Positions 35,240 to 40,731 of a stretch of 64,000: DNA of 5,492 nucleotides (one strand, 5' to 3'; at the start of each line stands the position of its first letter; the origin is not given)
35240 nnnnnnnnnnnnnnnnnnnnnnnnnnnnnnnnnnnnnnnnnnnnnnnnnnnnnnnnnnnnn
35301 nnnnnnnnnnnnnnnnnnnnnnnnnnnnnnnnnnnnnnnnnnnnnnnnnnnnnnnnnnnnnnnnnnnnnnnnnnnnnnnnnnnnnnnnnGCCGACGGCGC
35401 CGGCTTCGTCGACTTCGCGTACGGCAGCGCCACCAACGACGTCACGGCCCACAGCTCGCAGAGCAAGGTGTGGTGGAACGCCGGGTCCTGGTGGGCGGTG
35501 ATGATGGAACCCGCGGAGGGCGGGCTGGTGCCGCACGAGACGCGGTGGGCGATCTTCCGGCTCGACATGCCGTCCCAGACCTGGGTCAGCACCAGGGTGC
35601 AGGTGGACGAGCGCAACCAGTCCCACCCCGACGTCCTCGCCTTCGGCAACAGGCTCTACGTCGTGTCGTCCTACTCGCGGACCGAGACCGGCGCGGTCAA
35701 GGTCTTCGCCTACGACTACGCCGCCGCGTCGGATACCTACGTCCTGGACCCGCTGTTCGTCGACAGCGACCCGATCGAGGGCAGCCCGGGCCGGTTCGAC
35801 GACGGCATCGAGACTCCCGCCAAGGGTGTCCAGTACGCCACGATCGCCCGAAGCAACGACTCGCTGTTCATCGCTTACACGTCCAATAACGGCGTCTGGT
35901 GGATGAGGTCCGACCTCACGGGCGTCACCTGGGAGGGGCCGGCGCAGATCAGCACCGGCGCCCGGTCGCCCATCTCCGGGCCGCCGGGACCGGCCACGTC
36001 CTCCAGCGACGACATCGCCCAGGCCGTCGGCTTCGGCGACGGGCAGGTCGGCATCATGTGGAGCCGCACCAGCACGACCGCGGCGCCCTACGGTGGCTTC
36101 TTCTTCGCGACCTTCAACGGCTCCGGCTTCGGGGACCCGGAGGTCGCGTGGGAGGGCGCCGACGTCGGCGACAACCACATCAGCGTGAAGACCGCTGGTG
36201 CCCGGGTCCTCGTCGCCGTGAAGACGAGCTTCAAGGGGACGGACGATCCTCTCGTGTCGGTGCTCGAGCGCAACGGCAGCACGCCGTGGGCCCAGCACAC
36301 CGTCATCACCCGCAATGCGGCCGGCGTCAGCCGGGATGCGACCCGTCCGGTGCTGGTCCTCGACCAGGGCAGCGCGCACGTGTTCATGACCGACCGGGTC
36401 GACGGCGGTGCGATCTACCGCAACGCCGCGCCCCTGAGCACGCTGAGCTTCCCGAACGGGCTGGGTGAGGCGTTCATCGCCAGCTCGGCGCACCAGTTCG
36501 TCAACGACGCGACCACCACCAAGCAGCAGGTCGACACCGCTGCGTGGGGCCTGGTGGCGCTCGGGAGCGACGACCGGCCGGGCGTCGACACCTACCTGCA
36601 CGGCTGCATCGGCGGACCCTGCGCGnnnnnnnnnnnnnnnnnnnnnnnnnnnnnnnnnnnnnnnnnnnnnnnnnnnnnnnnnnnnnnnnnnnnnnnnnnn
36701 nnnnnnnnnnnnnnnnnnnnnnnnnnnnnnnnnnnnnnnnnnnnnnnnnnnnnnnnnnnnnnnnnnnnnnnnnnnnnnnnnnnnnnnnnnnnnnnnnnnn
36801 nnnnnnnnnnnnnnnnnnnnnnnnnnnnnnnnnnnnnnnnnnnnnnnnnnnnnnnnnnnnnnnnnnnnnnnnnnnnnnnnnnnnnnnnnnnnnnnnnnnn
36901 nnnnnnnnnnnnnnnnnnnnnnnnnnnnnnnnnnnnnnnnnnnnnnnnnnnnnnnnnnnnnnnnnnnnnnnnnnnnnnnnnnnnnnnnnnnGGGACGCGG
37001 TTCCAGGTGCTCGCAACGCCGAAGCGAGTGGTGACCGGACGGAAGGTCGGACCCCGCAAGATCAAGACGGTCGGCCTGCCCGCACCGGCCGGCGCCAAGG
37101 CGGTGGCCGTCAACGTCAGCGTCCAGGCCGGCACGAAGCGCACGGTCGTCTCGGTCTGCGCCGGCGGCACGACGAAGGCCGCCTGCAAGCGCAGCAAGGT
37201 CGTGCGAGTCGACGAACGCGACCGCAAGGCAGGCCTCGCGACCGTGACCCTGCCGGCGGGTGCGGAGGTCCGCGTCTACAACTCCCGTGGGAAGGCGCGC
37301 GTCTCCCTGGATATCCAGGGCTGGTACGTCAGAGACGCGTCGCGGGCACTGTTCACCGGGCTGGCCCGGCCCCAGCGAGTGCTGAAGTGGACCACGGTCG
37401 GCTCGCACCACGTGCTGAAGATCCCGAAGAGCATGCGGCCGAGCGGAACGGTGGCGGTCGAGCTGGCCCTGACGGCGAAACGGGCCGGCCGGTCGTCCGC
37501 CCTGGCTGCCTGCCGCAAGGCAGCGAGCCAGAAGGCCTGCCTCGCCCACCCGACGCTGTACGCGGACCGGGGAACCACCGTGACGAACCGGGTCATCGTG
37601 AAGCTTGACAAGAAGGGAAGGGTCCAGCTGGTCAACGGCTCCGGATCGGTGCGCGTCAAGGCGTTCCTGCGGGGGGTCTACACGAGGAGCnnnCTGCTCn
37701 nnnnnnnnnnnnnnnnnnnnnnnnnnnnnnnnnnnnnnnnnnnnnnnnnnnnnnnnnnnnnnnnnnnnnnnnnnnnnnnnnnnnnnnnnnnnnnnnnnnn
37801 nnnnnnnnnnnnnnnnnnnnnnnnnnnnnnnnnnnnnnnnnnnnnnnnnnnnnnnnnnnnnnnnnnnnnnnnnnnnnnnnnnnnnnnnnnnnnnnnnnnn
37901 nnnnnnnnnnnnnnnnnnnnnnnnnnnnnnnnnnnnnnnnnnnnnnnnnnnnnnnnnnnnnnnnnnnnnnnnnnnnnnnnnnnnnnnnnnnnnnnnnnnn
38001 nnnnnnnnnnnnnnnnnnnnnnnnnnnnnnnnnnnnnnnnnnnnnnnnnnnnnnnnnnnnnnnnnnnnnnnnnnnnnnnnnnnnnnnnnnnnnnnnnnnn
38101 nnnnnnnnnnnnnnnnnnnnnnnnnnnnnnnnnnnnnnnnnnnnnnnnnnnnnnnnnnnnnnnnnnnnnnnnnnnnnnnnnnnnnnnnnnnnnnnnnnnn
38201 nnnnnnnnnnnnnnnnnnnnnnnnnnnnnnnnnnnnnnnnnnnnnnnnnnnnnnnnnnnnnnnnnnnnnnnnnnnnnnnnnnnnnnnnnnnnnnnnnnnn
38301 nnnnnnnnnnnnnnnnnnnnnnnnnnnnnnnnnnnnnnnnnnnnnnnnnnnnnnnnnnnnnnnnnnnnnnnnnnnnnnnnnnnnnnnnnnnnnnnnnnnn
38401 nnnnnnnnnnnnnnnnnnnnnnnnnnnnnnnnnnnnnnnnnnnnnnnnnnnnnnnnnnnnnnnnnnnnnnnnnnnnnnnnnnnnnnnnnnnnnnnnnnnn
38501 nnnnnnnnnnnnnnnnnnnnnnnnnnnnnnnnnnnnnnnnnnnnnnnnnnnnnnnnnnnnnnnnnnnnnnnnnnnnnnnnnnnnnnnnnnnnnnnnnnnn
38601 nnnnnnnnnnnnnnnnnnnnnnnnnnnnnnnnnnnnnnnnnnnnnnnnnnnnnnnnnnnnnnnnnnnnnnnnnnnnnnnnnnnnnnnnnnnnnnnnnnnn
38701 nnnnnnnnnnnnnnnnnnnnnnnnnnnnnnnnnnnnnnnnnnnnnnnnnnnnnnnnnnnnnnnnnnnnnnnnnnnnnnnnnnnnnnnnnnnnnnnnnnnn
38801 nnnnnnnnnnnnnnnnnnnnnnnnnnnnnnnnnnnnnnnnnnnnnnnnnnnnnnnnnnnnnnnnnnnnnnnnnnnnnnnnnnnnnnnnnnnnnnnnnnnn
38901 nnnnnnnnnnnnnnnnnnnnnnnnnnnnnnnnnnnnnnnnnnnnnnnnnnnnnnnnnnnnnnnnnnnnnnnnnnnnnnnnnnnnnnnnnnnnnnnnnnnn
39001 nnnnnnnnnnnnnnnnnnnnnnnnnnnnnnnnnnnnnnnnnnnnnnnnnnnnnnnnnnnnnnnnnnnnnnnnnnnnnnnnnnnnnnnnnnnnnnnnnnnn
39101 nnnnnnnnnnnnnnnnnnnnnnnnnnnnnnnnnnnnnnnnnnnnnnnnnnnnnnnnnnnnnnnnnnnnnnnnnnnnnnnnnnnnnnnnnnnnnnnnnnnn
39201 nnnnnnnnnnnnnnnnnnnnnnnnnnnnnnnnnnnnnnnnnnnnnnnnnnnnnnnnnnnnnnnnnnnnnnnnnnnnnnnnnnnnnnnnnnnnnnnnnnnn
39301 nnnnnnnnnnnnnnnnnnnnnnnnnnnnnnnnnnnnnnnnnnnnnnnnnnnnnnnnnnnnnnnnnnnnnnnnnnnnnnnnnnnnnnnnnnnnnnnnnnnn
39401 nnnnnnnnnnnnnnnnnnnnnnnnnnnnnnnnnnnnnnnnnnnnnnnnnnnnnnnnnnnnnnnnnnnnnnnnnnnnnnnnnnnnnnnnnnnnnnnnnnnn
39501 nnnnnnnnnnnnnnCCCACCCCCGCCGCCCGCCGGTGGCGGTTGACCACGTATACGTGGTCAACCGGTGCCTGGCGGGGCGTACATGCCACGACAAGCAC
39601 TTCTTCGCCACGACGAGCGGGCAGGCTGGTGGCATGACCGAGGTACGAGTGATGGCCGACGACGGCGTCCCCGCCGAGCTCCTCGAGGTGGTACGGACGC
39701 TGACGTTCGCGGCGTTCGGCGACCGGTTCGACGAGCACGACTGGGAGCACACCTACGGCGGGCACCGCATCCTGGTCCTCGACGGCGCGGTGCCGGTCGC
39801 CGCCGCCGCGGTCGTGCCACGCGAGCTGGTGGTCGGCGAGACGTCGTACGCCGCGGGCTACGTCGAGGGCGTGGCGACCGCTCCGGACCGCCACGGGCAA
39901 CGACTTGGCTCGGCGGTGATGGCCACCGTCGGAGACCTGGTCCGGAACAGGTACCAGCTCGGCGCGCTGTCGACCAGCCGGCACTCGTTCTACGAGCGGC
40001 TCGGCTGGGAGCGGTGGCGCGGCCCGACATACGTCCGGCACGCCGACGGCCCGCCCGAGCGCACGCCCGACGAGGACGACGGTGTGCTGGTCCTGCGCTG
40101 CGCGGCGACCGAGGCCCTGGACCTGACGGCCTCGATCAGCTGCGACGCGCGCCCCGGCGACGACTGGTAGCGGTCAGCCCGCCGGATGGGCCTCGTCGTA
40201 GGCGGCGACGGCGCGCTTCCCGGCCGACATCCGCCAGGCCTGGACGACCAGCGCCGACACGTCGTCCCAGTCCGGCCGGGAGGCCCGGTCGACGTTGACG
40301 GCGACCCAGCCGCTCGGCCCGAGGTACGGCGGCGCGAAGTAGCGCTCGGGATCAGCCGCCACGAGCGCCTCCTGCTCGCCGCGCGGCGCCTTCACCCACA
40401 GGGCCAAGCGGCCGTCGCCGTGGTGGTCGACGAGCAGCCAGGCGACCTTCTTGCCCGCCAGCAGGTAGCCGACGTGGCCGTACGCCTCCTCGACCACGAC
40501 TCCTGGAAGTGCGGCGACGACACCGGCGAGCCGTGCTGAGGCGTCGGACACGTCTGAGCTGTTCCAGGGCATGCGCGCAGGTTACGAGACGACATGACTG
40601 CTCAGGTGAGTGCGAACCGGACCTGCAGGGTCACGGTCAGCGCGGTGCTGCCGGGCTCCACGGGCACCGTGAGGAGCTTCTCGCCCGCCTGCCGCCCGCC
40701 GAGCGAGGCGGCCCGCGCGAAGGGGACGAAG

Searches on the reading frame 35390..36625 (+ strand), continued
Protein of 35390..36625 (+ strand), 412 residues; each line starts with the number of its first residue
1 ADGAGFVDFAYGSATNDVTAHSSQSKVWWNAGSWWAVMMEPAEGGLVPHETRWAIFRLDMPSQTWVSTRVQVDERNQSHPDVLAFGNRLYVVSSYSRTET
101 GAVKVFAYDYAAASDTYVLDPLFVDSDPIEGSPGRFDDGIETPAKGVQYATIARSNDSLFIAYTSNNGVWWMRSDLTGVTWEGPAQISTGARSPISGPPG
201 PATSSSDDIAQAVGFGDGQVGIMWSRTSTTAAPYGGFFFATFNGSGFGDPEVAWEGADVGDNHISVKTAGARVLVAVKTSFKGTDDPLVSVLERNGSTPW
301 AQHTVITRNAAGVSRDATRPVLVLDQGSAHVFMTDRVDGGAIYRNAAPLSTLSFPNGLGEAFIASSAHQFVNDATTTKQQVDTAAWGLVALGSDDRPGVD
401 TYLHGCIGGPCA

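Call 72: search_protein_families(library=pfam, proteins=[window:35390-36625:+, P0007, P0015, P0025, P0018, P0010, P0002], max_evalue=5)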
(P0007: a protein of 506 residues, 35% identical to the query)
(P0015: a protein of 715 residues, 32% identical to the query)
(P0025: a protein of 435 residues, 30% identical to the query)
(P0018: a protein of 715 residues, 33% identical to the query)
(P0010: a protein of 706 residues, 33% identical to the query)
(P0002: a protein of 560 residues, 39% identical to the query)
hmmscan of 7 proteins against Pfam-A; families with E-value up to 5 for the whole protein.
window:35390-36625:+ (412 aa): 0 families

P0007 (506 aa): 1 family
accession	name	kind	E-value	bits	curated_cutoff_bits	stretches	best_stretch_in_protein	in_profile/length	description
PF06958.17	Pyocin_S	-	0.012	16.6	22.5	1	343-403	11-74/139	S-type Pyocin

P0015 (715 aa): 4 families
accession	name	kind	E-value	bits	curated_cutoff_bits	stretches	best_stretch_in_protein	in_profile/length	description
PF13205.12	Big_5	-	1.4e-26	93.7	23.6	1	439-544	1-105/105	Bacterial Ig-like domain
PF24517.2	CBM96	-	1e-25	90.9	26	1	559-713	2-163/164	Carbohydrate-binding module family 96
PF02897.21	Peptidase_S9_N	-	0.055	12.7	24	1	62-141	278-357/414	Prolyl oligopeptidase, N-terminal beta-propeller domain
PF04234.18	CopC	-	1.3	10.5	23.3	1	447-516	6-71/92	CopC domain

P0025 (435 aa): 0 families

P0018 (715 aa): 5 families
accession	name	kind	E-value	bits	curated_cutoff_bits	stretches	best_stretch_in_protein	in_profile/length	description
PF18370.7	RGI_lyase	-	4.9e-06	27.2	27.8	1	433-488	17-71/86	Rhamnogalacturonan I lyases beta-sheet domain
PF00041.27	fn3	-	3.1e-05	24.6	25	1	423-502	3-81/84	Fibronectin type III domain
PF13895.12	Ig_2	-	0.005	17.5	27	1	428-505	9-78/79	Immunoglobulin domain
PF14292.12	SusE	-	0.012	16.2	25.2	1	428-492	27-88/106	SusE outer membrane protein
PF25523.1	Ig_RIMBP2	-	0.033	14.6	27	1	419-470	2-60/105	RIMBP2-like, immunoglobulin-like domain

P0010 (706 aa): 1 family
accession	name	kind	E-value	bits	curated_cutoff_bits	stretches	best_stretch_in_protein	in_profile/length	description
PF13185.12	GAF_2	-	0.036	14.7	28.6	1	239-300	51-107/136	GAF domain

P0002 (560 aa): 1 family
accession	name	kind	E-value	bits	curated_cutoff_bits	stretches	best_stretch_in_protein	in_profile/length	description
PF13088.12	BNR_2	-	0.00015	21.7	31.4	1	99-342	23-212/277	BNR repeat-like domain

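Call 73: search_solved_structures(query=A2, max_evalue=10)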
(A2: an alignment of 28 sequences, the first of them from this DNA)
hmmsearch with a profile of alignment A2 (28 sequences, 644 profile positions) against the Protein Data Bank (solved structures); distinct sequences matched with E-value up to 10: 18.
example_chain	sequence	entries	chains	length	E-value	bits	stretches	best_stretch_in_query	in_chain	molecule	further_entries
9lqj_A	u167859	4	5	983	1.1e-12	51.2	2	446-498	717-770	Collagenase ColH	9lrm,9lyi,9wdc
9lrk_A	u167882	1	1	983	1.1e-12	51.1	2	446-498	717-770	Collagenase ColH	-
1l0q_A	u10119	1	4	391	5e-08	35.7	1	423-499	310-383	Surface layer protein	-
4l9d_A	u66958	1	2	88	4.7e-07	32.5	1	439-500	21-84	Protease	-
4aqo_A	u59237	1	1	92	2.3e-06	30.2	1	424-496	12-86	COLLAGENASE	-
6aem_A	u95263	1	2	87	2.5e-06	30.1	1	421-498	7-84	PKD domain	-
4u6t_A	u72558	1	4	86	3e-06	29.9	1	446-495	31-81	ColH protein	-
4u7k_A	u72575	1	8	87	3e-06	29.8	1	446-495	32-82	ColH protein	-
4jrw_A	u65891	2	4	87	3.1e-06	29.8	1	436-497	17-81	Collagenase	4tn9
2c26_A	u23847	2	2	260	3.2e-06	29.7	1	415-535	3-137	ENDOGLUCANASE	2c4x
2y72_A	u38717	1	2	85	4.3e-06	29.3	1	439-496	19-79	COLLAGENASE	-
4jgu_A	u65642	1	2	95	6.4e-06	28.8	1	448-493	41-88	ColH protein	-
2y3u_A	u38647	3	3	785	8.7e-05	25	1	424-495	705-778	COLLAGENASE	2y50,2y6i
2kzw_A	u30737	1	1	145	0.00016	24.1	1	409-490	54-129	Uncharacterized protein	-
7kv5_AAA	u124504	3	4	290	0.021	17.1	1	423-498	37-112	PKD domain protein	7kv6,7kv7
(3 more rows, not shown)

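Call 79: search_protein_families(library=pfam, alignment_id=A9, max_evalue=0.0001)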
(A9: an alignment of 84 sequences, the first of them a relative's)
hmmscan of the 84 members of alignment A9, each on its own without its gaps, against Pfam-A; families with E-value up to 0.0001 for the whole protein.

A. member 1, L038:11830-12522:- (230 aa): 0 families

B. families by the number of members that match (of 84 scanned): 108 families (the first 25 are shown)
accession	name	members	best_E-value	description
PF01370.27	Epimerase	4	8.3e-58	NAD dependent epimerase/dehydratase family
PF16363.11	GDP_Man_Dehyd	4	9e-52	GDP-mannose 4,6 dehydratase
PF01073.25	3Beta_HSD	4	6.7e-17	3-beta hydroxysteroid dehydrogenase/isomerase family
PF02719.21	Polysacc_synt_2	4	1.4e-15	Polysaccharide biosynthesis protein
PF02397.22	Bac_transf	3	1e-65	Bacterial sugar transferase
PF04321.23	RmlD_sub_bind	3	4.4e-17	RmlD substrate binding domain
PF01636.29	APH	3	5e-14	Phosphotransferase enzyme family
PF07993.18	NAD_binding_4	3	1.5e-13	Male sterility protein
PF15632.11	ATPgrasp_Ter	3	1.4e-12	ATP-grasp in the biosynthetic pathway with Ter operon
PF13460.12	NAD_binding_10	3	8.9e-12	NAD(P)H-binding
PF13807.11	GNVR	3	1.1e-09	G-rich domain on putative tyrosine kinase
PF02786.22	CPSase_L_D2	3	1.5e-06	Carbamoyl-phosphate synthase L chain, ATP binding domain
PF02706.20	Wzz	3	2.4e-06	Chain length determinant protein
PF05368.20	NmrA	3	2.3e-05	NmrA-like family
PF02333.21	Phytase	2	1.4e-99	Phytase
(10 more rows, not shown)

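Call 82: search_protein_families(library=ncbifam, proteins=[P0007, P0015], max_evalue=0.01)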
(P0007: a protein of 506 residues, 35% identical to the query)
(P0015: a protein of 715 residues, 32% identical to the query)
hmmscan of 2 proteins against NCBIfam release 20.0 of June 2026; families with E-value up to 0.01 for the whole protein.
P0007 (506 aa): 0 families

P0015 (715 aa): 1 family
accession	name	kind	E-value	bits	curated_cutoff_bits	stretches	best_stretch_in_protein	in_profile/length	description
NF033679.1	DNRLRE_dom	domain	1.9e-19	70.3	34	1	566-713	1-164/164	DNRLRE domain-containing protein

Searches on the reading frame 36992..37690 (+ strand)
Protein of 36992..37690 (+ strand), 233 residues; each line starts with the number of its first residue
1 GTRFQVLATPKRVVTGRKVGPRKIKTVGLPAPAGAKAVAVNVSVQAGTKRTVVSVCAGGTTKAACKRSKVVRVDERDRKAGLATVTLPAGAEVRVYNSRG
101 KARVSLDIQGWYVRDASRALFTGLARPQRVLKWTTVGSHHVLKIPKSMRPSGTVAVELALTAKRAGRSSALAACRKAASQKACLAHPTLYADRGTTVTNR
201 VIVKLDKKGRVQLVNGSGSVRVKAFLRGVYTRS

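Call 32: find_homologous_proteins(query=window:36992-37690:+, max_evalue=0.001)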
Query seq(233 aa): 2019 candidates shared short words with the query, none scored E <= 0.001.

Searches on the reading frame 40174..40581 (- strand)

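Call 39: search_protein_families(library=pfam, proteins=[window:40174-40581:-], max_evalue=0.0001)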
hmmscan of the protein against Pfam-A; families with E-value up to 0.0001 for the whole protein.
window:40174-40581:- (135 aa): 1 family
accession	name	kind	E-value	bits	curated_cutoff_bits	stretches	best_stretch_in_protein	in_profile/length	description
PF04237.18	YjbR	-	7.2e-09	36.6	30.1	1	24-118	2-88/88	YjbR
